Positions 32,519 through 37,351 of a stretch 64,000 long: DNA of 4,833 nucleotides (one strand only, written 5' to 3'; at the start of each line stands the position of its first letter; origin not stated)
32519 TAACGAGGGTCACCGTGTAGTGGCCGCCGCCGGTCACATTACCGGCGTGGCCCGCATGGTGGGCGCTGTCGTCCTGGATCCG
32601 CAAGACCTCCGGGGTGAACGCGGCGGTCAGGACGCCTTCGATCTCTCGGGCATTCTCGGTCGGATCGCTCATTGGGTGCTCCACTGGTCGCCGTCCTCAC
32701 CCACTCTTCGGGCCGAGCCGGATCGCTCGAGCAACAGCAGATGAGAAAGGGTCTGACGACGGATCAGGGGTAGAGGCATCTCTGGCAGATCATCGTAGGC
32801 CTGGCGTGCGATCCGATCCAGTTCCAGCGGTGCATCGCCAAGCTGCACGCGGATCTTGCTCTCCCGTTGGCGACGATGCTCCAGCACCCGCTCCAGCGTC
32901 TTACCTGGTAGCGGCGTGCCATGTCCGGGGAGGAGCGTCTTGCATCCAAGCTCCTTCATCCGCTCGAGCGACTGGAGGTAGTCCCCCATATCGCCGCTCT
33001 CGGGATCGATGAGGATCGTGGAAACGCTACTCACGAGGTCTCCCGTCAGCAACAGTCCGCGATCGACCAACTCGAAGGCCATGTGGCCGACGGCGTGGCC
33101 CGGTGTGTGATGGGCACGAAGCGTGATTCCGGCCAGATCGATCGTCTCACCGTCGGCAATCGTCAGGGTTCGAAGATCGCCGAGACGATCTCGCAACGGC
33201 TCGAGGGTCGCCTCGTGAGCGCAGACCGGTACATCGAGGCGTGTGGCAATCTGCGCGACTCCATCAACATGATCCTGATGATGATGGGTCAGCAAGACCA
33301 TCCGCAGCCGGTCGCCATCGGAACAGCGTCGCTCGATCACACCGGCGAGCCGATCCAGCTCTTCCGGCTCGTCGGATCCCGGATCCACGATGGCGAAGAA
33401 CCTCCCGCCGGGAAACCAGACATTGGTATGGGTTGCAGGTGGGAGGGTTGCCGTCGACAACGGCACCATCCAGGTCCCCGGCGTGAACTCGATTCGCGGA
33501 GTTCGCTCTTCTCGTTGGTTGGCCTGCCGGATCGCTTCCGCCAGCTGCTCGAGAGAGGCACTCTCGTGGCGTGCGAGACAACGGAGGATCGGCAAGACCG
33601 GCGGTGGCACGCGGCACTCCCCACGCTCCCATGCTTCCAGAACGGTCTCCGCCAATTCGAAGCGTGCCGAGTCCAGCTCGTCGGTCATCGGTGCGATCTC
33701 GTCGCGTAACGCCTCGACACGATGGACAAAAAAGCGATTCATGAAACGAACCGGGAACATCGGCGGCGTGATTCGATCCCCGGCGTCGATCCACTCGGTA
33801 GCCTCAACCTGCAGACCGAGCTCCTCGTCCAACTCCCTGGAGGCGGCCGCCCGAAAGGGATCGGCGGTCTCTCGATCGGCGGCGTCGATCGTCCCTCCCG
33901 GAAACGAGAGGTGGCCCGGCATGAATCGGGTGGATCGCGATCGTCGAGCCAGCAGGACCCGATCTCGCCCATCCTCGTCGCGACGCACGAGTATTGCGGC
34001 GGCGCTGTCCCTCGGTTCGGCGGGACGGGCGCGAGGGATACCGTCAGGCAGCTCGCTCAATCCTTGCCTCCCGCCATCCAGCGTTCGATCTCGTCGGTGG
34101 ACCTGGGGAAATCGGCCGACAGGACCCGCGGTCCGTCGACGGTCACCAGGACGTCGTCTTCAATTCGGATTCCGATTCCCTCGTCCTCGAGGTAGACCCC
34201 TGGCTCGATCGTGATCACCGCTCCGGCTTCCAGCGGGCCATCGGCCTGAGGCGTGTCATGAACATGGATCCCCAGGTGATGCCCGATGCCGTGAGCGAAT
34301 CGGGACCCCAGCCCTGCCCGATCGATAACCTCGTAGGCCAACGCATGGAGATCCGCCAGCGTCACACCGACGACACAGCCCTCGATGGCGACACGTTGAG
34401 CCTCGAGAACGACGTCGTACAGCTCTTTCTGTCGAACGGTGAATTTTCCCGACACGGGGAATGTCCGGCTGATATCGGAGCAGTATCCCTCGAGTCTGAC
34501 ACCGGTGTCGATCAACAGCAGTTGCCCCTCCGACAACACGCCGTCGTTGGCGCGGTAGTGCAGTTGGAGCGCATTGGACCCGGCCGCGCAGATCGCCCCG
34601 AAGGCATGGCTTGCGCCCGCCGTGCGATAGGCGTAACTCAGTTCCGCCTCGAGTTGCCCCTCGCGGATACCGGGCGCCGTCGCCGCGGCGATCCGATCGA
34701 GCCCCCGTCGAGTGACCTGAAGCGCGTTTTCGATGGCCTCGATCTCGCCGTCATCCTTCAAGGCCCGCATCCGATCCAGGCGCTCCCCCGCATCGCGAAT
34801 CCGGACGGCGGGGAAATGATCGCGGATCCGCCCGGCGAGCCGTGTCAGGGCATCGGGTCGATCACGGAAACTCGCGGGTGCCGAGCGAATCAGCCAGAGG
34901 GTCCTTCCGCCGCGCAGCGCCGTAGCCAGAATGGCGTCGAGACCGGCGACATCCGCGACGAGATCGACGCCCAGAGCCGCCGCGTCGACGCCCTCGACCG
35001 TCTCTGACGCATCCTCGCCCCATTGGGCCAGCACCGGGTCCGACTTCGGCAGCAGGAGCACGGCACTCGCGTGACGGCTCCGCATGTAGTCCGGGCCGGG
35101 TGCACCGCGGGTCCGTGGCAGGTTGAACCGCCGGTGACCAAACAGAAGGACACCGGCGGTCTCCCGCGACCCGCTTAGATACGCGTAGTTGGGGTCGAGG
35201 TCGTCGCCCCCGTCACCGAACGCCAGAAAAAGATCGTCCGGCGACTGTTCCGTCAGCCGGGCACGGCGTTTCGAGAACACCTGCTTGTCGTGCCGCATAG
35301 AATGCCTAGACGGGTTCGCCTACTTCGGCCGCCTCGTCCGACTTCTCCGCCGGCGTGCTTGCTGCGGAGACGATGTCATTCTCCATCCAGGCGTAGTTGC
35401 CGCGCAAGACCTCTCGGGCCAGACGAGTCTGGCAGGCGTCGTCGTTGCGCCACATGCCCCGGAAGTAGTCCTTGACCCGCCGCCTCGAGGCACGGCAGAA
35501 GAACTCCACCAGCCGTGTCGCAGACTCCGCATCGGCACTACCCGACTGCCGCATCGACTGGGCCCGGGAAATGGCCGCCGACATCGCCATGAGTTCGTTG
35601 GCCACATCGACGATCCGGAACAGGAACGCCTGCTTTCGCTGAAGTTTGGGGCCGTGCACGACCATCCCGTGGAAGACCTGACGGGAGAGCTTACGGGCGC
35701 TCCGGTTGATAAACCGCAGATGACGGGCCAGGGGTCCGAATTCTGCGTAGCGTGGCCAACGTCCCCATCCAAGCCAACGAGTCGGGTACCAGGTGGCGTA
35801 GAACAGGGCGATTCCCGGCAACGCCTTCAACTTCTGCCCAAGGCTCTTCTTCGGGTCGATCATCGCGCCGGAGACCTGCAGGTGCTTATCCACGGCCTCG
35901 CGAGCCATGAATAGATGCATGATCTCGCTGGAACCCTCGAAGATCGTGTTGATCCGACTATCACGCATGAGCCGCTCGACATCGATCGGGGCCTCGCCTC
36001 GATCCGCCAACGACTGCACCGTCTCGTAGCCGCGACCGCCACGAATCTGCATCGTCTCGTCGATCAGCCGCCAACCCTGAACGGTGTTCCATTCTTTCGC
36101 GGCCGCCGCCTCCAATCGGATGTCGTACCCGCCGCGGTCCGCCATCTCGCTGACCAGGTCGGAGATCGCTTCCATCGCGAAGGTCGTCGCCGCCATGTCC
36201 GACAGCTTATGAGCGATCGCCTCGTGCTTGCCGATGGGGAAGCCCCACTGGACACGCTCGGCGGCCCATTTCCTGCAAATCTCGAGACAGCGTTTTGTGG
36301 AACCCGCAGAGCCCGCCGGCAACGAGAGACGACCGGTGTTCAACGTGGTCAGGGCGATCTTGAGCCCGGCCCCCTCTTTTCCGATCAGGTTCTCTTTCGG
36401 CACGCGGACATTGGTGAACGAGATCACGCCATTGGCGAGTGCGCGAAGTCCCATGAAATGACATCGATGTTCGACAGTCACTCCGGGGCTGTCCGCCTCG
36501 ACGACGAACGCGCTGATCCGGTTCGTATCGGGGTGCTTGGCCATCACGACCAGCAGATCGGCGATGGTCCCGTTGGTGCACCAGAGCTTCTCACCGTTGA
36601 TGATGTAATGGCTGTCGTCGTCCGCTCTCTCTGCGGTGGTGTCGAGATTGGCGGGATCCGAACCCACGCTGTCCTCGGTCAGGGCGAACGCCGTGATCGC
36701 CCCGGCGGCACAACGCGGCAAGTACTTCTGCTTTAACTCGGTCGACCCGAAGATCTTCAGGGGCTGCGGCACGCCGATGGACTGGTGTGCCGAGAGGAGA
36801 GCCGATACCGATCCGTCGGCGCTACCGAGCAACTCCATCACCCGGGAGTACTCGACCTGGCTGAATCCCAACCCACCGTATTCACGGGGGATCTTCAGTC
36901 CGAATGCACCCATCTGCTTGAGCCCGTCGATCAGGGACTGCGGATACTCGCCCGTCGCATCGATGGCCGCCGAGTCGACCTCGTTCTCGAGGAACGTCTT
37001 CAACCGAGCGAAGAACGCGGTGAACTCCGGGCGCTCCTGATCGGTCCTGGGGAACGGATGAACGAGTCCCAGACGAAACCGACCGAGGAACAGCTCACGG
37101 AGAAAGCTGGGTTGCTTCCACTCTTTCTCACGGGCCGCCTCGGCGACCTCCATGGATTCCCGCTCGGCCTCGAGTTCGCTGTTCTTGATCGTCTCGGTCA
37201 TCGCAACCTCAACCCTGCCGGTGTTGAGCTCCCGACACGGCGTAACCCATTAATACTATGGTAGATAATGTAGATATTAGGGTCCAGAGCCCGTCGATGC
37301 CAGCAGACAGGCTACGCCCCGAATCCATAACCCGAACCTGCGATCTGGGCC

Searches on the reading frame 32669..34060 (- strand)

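Call 9: search_protein_families(library=pfam, proteins=[window:32669-34060:-], max_evalue=0.001)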
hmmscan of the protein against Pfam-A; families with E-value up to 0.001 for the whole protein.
window:32669-34060:- (463 aa): 4 families
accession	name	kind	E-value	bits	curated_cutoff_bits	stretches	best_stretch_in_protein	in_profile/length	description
PF00753.33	Lactamase_B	-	4.6e-24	85.9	22.7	1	218-380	13-196/196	Metallo-beta-lactamase superfamily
PF00293.34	NUDIX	-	2.7e-12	47.3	21.1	1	19-139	4-118/134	NUDIX domain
PF12706.13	Lactamase_B_2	-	3.7e-07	30.4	27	1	225-319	5-108/200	Beta-lactamase superfamily domain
PF22327.2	Nudt16-like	-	0.00014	22.3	27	1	48-116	32-96/161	U8 snoRNA-decapping enzyme-like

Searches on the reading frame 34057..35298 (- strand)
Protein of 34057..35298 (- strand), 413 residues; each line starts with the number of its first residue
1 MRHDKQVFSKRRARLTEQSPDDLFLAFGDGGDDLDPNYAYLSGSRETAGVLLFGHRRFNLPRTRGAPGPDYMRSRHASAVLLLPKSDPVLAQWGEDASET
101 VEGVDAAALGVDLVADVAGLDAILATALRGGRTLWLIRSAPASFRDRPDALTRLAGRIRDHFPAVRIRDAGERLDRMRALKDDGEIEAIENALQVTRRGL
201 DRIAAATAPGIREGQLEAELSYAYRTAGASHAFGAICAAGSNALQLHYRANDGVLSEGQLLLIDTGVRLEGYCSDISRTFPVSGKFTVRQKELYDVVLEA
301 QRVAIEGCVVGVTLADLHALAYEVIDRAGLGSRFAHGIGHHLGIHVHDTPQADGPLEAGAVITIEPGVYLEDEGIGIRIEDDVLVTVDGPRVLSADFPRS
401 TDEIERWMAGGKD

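Call 9: search_protein_families(library=pfam, proteins=[window:34057-35298:-], max_evalue=0.001)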
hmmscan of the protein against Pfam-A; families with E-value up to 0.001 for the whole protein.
window:34057-35298:- (413 aa): 1 family
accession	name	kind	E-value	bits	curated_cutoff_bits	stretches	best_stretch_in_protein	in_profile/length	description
PF00557.29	Peptidase_M24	-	1.4e-60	205.1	23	1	187-386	1-207/208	Metallopeptidase family M24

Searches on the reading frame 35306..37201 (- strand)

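Call 9: search_protein_families(library=pfam, proteins=[window:35306-37201:-], max_evalue=0.001)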
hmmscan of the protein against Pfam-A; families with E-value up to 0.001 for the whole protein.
window:35306-37201:- (631 aa): 5 families
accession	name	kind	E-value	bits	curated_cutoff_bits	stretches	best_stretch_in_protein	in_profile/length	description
PF00441.29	Acyl-CoA_dh_1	-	3.2e-31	109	22.4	1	277-435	1-148/150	Acyl-CoA dehydrogenase, C-terminal domain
PF02771.21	Acyl-CoA_dh_N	-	7e-25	88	22.9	1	59-167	3-112/113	Acyl-CoA dehydrogenase, N-terminal domain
PF02770.24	Acyl-CoA_dh_M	-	8.9e-24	83.9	33.3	1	171-265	1-97/97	Acyl-CoA dehydrogenase, middle domain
PF21343.2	ACAD9-ACADV_C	-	1.2e-08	35.8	27.8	1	496-583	8-95/120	ACAD9/ACADV, C-terminal domain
PF21263.2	Acyl-CoA-dh_C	-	0.00067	20.4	27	0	517-578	18-72/96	Acyl-CoA dehydrogenase, C-terminal domain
